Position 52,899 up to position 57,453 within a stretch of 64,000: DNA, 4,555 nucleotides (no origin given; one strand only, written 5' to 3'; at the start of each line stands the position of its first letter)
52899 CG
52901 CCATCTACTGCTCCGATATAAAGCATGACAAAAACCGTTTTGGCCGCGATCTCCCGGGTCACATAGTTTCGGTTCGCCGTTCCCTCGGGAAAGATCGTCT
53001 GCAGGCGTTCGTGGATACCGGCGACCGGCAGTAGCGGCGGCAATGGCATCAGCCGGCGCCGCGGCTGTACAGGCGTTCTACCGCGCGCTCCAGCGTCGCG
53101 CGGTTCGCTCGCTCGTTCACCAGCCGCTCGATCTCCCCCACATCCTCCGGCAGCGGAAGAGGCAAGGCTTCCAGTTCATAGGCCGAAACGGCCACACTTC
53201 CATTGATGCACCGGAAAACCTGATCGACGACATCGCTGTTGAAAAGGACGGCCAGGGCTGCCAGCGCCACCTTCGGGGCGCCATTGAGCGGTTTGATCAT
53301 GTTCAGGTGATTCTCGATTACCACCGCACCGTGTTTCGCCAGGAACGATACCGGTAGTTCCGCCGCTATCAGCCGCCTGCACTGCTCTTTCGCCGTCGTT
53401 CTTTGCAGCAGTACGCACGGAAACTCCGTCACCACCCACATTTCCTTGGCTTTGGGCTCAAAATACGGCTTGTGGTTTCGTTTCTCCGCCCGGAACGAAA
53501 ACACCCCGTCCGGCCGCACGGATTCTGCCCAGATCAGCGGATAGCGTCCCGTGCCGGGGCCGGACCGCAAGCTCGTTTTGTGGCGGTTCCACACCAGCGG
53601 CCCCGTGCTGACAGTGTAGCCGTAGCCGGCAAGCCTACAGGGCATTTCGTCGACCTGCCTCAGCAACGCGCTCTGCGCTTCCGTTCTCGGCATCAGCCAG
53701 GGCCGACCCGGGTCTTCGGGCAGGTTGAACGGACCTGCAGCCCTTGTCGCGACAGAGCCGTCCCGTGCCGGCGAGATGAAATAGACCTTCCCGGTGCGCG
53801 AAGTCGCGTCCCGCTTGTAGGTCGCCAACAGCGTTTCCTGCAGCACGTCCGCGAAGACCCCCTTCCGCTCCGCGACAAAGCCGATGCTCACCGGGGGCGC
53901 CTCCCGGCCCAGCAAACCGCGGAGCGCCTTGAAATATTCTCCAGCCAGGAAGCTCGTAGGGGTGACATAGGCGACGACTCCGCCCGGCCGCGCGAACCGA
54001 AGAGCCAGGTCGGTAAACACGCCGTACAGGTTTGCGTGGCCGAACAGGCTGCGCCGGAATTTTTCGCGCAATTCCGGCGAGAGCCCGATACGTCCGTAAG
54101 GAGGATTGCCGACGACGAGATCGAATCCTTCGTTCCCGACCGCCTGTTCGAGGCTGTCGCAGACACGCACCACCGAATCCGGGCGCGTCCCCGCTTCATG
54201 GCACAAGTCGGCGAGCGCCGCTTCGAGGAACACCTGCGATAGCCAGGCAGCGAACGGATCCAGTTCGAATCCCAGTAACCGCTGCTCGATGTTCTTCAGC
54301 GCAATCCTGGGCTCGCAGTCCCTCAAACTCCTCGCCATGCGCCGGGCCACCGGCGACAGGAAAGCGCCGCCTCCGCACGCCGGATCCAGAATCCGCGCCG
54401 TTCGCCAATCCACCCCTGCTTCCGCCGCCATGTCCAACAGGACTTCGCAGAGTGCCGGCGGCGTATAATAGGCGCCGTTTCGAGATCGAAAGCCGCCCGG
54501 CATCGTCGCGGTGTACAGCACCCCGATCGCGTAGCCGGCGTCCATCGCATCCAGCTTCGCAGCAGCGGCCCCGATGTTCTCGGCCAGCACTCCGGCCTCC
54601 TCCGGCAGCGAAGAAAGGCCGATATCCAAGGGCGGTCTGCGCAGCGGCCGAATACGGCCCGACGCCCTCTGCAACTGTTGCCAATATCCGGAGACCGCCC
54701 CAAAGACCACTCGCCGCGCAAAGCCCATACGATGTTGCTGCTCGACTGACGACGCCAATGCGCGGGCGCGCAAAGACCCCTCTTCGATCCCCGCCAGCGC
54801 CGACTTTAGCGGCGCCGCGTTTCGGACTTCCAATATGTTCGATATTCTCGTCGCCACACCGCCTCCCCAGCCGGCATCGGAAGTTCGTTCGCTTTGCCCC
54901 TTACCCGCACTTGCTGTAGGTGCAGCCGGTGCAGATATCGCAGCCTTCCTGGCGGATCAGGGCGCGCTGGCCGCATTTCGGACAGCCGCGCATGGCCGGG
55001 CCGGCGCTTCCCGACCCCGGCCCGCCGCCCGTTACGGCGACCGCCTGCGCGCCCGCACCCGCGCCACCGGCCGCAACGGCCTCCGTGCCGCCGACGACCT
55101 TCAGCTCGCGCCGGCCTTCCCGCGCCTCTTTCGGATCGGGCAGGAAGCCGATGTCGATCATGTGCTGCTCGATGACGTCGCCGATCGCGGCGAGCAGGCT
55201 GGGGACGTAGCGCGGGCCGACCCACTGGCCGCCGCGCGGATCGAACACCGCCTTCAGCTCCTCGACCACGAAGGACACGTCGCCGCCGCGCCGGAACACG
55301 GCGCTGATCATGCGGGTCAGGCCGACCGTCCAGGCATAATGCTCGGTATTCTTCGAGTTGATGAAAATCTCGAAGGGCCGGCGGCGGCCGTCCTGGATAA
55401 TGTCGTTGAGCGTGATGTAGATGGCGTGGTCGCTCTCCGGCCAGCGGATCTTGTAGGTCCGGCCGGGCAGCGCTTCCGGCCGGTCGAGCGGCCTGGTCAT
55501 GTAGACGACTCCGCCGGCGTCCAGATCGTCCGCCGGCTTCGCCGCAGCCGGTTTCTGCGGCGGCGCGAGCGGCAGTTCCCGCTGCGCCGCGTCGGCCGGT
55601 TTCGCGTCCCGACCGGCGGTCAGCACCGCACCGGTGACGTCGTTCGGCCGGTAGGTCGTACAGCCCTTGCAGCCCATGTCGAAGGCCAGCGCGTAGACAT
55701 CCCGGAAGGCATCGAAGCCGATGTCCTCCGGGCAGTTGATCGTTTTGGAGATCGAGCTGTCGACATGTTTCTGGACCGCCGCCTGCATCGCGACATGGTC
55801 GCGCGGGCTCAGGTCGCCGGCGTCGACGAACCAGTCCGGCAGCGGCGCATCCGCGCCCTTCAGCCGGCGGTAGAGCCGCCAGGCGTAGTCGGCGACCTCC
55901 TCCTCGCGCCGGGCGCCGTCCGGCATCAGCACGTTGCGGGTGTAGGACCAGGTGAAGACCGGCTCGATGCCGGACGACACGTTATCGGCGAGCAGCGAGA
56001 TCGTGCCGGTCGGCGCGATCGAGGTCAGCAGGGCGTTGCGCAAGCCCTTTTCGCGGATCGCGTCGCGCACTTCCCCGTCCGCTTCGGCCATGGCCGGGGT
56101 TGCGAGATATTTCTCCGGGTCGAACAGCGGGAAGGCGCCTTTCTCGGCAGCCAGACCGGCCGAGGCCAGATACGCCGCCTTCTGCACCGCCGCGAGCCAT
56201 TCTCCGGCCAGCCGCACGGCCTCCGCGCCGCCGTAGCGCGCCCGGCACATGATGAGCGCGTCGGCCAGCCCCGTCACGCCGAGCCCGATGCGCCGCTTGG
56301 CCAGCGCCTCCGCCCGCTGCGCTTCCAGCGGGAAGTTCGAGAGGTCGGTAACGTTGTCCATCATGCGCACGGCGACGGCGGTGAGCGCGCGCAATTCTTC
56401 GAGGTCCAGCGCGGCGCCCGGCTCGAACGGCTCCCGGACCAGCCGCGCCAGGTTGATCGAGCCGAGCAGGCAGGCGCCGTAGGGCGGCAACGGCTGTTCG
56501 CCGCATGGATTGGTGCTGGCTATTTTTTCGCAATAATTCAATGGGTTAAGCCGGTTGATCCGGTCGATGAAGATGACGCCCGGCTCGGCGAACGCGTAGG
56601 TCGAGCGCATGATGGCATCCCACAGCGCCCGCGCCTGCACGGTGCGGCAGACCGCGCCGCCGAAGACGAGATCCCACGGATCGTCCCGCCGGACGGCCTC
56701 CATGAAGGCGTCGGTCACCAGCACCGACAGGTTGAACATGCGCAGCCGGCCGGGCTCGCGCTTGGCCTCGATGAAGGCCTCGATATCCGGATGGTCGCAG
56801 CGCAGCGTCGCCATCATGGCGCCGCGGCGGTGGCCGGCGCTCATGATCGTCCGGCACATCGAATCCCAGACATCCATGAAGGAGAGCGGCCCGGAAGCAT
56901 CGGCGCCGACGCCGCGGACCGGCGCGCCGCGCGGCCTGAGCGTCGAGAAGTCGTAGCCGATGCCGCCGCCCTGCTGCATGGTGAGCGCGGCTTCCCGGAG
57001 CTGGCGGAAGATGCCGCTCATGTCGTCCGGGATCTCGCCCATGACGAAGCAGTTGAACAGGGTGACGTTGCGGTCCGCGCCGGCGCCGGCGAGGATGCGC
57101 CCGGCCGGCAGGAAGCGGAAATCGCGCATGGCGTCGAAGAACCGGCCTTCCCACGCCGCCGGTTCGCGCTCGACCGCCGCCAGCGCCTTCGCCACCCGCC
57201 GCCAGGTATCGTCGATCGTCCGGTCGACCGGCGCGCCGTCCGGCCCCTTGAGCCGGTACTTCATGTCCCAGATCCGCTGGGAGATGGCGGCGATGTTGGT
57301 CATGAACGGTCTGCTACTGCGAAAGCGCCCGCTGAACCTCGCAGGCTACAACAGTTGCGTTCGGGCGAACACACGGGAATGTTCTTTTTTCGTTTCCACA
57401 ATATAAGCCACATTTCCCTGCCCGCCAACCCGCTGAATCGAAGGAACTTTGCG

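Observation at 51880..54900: PstI/BsuBI-type type II restriction-modification pair inserted, with lower GC, between pcm and nrdJ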

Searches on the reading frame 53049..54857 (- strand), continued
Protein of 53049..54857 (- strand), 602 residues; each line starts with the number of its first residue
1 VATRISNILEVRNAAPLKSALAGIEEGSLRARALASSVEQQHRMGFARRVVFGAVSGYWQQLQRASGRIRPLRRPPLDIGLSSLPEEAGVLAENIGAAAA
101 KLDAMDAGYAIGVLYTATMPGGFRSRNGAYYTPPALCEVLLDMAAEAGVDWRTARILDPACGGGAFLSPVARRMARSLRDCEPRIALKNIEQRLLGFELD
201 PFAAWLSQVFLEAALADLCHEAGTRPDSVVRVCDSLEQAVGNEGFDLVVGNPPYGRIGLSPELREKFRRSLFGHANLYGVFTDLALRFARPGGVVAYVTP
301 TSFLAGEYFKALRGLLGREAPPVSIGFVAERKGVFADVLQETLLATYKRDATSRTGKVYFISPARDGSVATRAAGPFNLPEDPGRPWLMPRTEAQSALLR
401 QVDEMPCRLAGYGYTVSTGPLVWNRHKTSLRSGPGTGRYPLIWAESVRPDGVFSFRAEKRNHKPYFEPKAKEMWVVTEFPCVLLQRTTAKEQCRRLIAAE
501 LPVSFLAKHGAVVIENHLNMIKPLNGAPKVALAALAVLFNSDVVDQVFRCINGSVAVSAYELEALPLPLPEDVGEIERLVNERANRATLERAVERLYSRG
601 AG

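Call 46: predict_structure(alignment_id=A2)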
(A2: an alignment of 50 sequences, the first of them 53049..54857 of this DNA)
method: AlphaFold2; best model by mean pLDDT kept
length: 602 residues; sequences in the alignment: 50
mean_pLDDT: 58.3   pTM: 0.57
mean pLDDT of the five models: 58.3, 52.5, 51.7, 50.5, 48.0
residues with pLDDT >= 90: 67; 70-90: 153; 50-70: 116; < 50: 266
segments of 3 or more residues with pLDDT < 50: 1-15, 159-162, 254-259, 266-277, 300-341, 384-392, 394-466, 471-568, 599-602
pLDDT, mean of each block of 10 residues (from residue 1): 28 54 83 85 89 94 87 81 82 94 88 83 65 75 82 67 66 90 93 76 88 92 88 59 71 49 47 42 70 72 36 26 26 30 66 67 56 63 48 46 33 29 35 43 35 35 46 42 37 39 44 35 28 36 27 26 38 64 65 58 31
secondary structure, 60 per line:
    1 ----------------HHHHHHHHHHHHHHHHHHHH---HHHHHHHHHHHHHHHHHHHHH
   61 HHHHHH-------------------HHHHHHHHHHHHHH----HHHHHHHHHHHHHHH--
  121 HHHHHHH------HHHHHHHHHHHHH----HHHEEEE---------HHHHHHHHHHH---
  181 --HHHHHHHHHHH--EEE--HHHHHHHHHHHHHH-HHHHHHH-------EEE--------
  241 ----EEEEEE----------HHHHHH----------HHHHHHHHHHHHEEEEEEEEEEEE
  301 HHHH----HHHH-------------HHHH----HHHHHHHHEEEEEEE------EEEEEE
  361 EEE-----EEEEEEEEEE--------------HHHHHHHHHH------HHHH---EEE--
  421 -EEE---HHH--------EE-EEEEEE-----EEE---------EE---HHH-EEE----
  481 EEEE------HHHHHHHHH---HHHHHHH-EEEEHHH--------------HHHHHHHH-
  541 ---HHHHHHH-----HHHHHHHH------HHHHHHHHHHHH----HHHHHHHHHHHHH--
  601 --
elements in order: H17-36 H40-66 H86-99 H104-118 H121-127 H134-146 E154-157 H167-177 H183-193 E196-198 H201-214 H216-222 E230-232 E245-250 H261-266 H277-288 E289-300 H301-304 H309-312 H326-329 H334-341 E342-348 E355-363 E369-378 H393-402 H409-412 E416-418 E422-424 E442-447 E453-455 E474-476 E481-484 H491-499 H503-509 E511-514 H532-539 H544-550 H556-563 H570-581 H586-598

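Call 49: fold_search(model_id=the predicted structure, library=pdb)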
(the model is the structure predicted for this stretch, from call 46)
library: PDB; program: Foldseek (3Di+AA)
matches with E <= 10: 511; with E <= 0.001: 45
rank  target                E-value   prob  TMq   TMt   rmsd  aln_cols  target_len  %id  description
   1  7lo5_C                1.5e-06  1.00  0.32  0.20   8.8       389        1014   16  cryoEM structure DrdV-DNA complex (released 2021-03-17)
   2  7lvv_B                3.2e-06  1.00  0.31  0.20  11.8       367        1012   16  cryoEM structure DrdV-DNA complex (released 2021-03-17)
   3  1aqi_A                3.7e-06  1.00  0.27  0.39  11.1       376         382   18  STRUCTURE OF ADENINE-N6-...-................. TAQI (released 1997-02-12)
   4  2ih5_A                5.0e-06  1.00  0.26  0.38  10.8       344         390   19  Crystal structure of the adenine-specific DNA methyltransferase M.TaqI complexed with the cofactor analog AETA and a 1 (released 2007-11-13)
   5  7lo5_D                5.5e-06  1.00  0.31  0.20   9.8       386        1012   16  cryoEM structure DrdV-DNA complex (released 2021-03-17)
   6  7lni_A                6.4e-06  1.00  0.29  0.32  11.5       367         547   18  SeMet CamA Adenine Methyltransferase Complexed to Cognate Substrate DNA (released 2021-05-19)
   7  2np6_A                7.8e-06  1.00  0.26  0.38  11.0       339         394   18  Crystal structure of the adenine-specific DNA methyltransferase M.TaqI complexed with the cofactor analog AETA and a 1 (released 2007-11-13)
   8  3lkd_A                7.8e-06  1.00  0.29  0.35  11.8       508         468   14  Crystal Structure of the type I restriction-modification system methyltransferase subunit from Streptococcus thermophi (released 2010-02-09)
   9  8vpg_A                8.2e-06  1.00  0.23  0.25   5.1       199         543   24  CamA Adenine Methyltransferase Complexed to Cognate Substrate DNA and Containing Quinoline-based SGI-1027 Analog 455 (released 2024-09-25)
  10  7lo5_A                9.5e-06  1.00  0.30  0.19  10.5       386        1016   16  cryoEM structure DrdV-DNA complex (released 2021-03-17)
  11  1aqj_B                1.0e-05  1.00  0.26  0.38  10.8       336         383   19  STRUCTURE OF ADENINE-N6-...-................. TAQI (released 1997-02-12)
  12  2y7c_B                1.0e-05  1.00  0.29  0.32   7.9       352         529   17  Atomic model of the Ocr-bound methylase complex from the Type I restriction-modification enzyme EcoKI (M2S1). Based on (released 2011-02-09)
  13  7rfk_B                1.2e-05  1.00  0.34  0.35  10.8       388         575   17  CamA Adenine Methyltransferase Complexed to Cognate Substrate DNA and Inhibitor Sinefungin (released 2021-09-15)
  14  3lkd_B                1.3e-05  1.00  0.26  0.32  11.7       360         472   18  Crystal Structure of the type I restriction-modification system methyltransferase subunit from Streptococcus thermophi (released 2010-02-09)
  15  8w0p_A                1.6e-05  1.00  0.25  0.18  10.4       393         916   14  BsaXI -- Type IIB R-M system (released 2024-10-30)
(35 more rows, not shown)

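Call 54: search_protein_families(library=pfam, proteins=[L084:2725-4104:+], max_evalue=10)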
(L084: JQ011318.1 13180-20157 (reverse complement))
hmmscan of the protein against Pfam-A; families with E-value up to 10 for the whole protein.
L084:2725-4104:+ (459 aa): 3 families
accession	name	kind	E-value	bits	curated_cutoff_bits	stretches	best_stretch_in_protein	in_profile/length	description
PF07669.17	Eco57I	-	3e-09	37.6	25.3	1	95-190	70-171/171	Eco57I restriction-modification methylase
PF00398.26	RrnaAD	-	0.0012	18.5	24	1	22-95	32-94/263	Ribosomal RNA adenine dimethylase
PF05964.19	FYRN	-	0.2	11.7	24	1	329-354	26-51/60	F/Y-rich N-terminus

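Call 55: search_protein_families(library=padloc, proteins=[window:53049-54857:-], max_evalue=0.001)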
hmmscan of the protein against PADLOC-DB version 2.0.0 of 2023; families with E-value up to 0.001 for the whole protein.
window:53049-54857:- (602 aa): 45 families (the best 25 are shown)
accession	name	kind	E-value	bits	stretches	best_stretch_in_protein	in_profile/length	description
PDLC03338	MTase_II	-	1.1e-238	791.9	1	19-597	22-598/604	Type II methyltransferase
PDLC03227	MTase_II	-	2.7e-50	169.7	1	124-598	24-489/494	Type II methyltransferase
PDLC03348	MTase_II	-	4.4e-25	86.3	1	111-570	204-659/727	Type II methyltransferase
PDLC04134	mad2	-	1.6e-21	74.7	1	122-361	265-457/492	mads_2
PDLC03359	MTase_II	-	7.3e-20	68.7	2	407-579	326-496/840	Type II methyltransferase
PDLC03335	MTase_II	-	3.8e-19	66.8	1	115-316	67-272/607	Type II methyltransferase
PDLC03313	MTase_II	-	2.7e-15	53.9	1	125-317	20-221/563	Type II methyltransferase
PDLC03293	MTase_II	-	1e-14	52.2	1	125-320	14-183/427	Type II methyltransferase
PDLC03267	MTase_II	-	3e-14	50.8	1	128-349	14-217/539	Type II methyltransferase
PDLC03315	MTase_II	-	3.5e-13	47.2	1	127-350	17-241/502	Type II methyltransferase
PDLC03630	REase_MTase_IIG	-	3.8e-12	42.9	1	112-223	355-478/1100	Type IIG restriction enzyme-methyltransferase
PDLC03237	MTase_II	-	1.3e-10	37.9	1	260-348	266-356/1036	Type II methyltransferase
PDLC03226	MTase_II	-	1.4e-10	38.4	1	124-356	13-243/579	Type II methyltransferase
PDLC03021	MTase_I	-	2.4e-10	37.8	1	126-315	162-344/491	Type I methyltransferase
PDLC03612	REase_MTase_IIG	-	2.1e-09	34.1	1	243-357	805-922/1247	Type IIG restriction enzyme-methyltransferase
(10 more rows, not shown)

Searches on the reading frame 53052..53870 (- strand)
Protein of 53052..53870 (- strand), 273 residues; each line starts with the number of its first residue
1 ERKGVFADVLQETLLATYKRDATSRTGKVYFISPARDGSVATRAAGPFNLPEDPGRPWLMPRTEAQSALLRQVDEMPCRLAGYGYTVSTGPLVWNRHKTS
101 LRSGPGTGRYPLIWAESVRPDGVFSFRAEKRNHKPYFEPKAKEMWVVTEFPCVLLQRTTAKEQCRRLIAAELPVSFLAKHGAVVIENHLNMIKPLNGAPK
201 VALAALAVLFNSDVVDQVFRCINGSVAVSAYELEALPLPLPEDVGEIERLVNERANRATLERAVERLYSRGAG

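Call 54: search_protein_families(library=pfam, proteins=[window:53052-53870:-], max_evalue=10)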
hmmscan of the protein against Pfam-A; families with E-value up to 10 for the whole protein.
seq(273 aa): 0 families

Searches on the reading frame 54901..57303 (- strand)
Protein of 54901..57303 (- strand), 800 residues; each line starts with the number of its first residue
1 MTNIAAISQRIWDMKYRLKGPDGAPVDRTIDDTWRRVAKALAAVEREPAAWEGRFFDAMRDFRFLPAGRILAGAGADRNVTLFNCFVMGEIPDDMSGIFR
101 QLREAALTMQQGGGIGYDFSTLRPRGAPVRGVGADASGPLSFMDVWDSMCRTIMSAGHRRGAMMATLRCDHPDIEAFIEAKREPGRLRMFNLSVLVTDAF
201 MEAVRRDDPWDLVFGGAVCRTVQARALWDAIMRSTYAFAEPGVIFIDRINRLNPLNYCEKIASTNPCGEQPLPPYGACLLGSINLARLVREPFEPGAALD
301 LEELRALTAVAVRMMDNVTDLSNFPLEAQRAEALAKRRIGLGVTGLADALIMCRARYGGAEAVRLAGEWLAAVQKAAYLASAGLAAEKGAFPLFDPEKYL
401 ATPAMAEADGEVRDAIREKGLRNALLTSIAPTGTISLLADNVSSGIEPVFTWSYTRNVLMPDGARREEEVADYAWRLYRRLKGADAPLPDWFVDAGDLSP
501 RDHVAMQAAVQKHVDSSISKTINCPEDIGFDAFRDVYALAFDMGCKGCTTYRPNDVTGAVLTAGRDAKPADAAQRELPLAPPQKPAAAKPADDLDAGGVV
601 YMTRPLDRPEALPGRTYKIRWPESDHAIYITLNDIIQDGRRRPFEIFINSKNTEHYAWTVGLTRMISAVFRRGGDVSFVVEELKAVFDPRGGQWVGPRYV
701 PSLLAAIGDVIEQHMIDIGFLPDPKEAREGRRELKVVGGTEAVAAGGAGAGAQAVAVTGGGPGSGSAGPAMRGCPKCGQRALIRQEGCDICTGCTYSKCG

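Call 3: search_protein_families(library=pfam, proteins=[window:54901-57303:-], max_evalue=0.01)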
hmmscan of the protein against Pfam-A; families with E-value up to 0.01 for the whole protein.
window:54901-57303:- (800 aa): 3 families
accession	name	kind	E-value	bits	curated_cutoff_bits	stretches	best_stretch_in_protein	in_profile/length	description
PF02867.20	Ribonuc_red_lgC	-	1.8e-120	403.5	23.9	1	84-551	2-523/523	Ribonucleotide reductase, barrel domain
PF00317.26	Ribonuc_red_lgN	-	6e-14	52.3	28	1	7-78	6-76/77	Ribonucleotide reductase, all-alpha domain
PF12637.14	TSCPD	-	3.8e-11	43.6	22.8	1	616-715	2-88/88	TSCPD domain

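Call 4: search_protein_families(library=ncbifam, proteins=[window:54901-57303:-], max_evalue=0.01)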
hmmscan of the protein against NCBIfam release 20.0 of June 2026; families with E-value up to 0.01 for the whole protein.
window:54901-57303:- (800 aa): 21 families
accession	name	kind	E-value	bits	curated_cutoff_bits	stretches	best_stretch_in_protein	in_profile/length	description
TIGR02504.1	NrdJ_Z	equivalog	8.9e-172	572.8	399.95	1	9-554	2-599/606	adenosylcobalamin-dependent ribonucleoside-diphosphate reductase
NF006417.0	PRK08665.1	equivalog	3.5e-163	544.7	961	1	4-800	12-759/759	vitamin B12-dependent ribonucleotide reductase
NF005401.0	PRK06948.1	subfamily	8.6e-146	487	906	1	24-563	27-592/604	ribonucleotide reductase-like protein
NF005010.0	PRK06406.1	subfamily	1.1e-108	364.5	1125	2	50-459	218-607/771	vitamin B12-dependent ribonucleotide reductase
NF005991.0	PRK08115.1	equivalog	1.3e-106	357.5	854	2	218-562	429-778/858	vitamin B12-dependent ribonucleotide reductase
TIGR02506.1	NrdE_NrdA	equivalog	7.4e-81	272.4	341.05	2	221-547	247-609/616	ribonucleoside-diphosphate reductase subunit alpha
NF005122.0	PRK06556.1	equivalog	1e-69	235.4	859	4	191-395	289-491/960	vitamin B12-dependent ribonucleotide reductase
NF006207.0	PRK08332.1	equivalog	9.8e-61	205.4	2400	3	116-267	702-860/1684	vitamin B12-dependent ribonucleotide reductase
NF006577.0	PRK09102.1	equivalog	1.2e-56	192.2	620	1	29-460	43-459/604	ribonucleoside-diphosphate reductase subunit alpha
NF005101.0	PRK06539.1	equivalog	4.6e-54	183.7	988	2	13-212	157-357/822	ribonucleoside-diphosphate reductase subunit alpha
NF005544.0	PRK07207.1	equivalog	1.7e-53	181.7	965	2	218-456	539-797/965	ribonucleoside-diphosphate reductase subunit alpha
NF005736.0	PRK07562.1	equivalog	2.4e-52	177.8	1737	4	191-397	398-603/1222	vitamin B12-dependent ribonucleotide reductase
NF006279.0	PRK08447.1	equivalog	3.7e-48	164.5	1082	2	15-213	148-347/789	ribonucleoside-diphosphate reductase subunit alpha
NF006665.0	PRK09209.1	equivalog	2.9e-42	144.9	1057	2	277-555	490-750/761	ribonucleoside-diphosphate reductase subunit alpha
NF009029.0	PRK12365.1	equivalog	2.4e-40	138.4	1350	3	30-212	402-587/1046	ribonucleoside-diphosphate reductase subunit alpha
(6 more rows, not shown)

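Call 13: find_related_loci(query=window:54901-57303:-, collection=genome_contigs, flank=10000)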
Query window:54901-57303:- (800 aa) in genome_contigs; peptide patterns used: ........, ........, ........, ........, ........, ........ (x = any residue, [..] = any of these).
599 stretches matched a pattern (row limit reached: there are more); 568 encode a relative of the query (tblastn E <= 1e-3); the best 80 are kept; 80 distinct loci.
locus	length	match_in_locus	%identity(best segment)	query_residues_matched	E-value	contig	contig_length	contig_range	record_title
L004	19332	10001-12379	90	1-800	0e+0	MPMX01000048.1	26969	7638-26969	MAG: Rhodospirillaceae bacterium bin65 NODE_2568_length_26969_cov_18.1859_ID_5135, whole genome shotgun sequence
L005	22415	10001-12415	83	1-800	0e+0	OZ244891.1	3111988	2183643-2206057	MAG: Alphaproteobacteria bacterium isolate e7b8784a-d0b7-4d7c-aae0-ac4051ab9044 genome assembly, chromosome: 1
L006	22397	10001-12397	73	1-800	0e+0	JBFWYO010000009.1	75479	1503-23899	MAG: Alphaproteobacteria bacterium isolate CA_2019_TPBS_166 NODE_2564_length_75479_cov_5.291605_TPBS, whole genome shotg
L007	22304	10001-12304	73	1-800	0e+0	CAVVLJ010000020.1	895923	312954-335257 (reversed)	MAG: uncultured proteobacterium isolate MFD09222.bin.2.131 genome assembly, contig: contig_79912, whole genome shotgun s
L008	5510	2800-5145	72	1-800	0e+0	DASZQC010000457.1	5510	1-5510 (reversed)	MAG TPA_asm: Dongiaceae bacterium isolate SMAG_U5987 k141_791158, whole genome shotgun sequence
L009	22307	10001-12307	72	1-799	0e+0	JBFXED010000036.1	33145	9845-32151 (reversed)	MAG: Alphaproteobacteria bacterium isolate CA_2019_TPIn_108 NODE_4131_length_33145_cov_6.695045_TPIn, whole genome shotg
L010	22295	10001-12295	72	1-797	0e+0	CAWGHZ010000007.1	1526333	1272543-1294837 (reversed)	MAG: uncultured Alphaproteobacteria bacterium isolate MFD02416.bin.3.171 genome assembly, contig: contig_9286, whole gen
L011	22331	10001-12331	71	1-800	0e+0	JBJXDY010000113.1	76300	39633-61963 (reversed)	MAG: Dongiaceae bacterium isolate P.bin.51 k127_777683, whole genome shotgun sequence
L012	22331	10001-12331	70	1-800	0e+0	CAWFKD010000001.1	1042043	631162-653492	MAG: uncultured Alphaproteobacteria bacterium isolate MFD02242.bin.2.142 genome assembly, contig: contig_10032, whole ge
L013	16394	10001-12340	71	1-800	0e+0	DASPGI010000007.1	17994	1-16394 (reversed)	MAG TPA_asm: Alphaproteobacteria bacterium isolate SMAG_U16447 k141_1173331, whole genome shotgun sequence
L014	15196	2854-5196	70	1-800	0e+0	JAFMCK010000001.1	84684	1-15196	MAG: Rhodospirillales bacterium isolate CPBay_Spr15L08_80 NODE_72_length_84684_cov_4.808316, whole genome shotgun sequen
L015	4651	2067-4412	72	1-800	0e+0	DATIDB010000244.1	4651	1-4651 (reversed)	MAG TPA_asm: Alphaproteobacteria bacterium isolate SMAG_U16332 k141_2359975, whole genome shotgun sequence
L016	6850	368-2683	71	1-800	0e+0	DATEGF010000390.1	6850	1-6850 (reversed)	MAG TPA_asm: Stellaceae bacterium isolate SMAG_U8778 k141_1909961, whole genome shotgun sequence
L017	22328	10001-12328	71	1-800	0e+0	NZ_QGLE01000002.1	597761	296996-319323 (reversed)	Zavarzinia aquatilis strain HR-AS HR-AS_2, whole genome shotgun sequence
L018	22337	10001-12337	71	2-800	0e+0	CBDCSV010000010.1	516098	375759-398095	MAG: Rhodospirillales bacterium isolate 4a57bf92-28fb-45f7-8c73-8ba1c5cb0e23 genome assembly, contig: contig_10, whole g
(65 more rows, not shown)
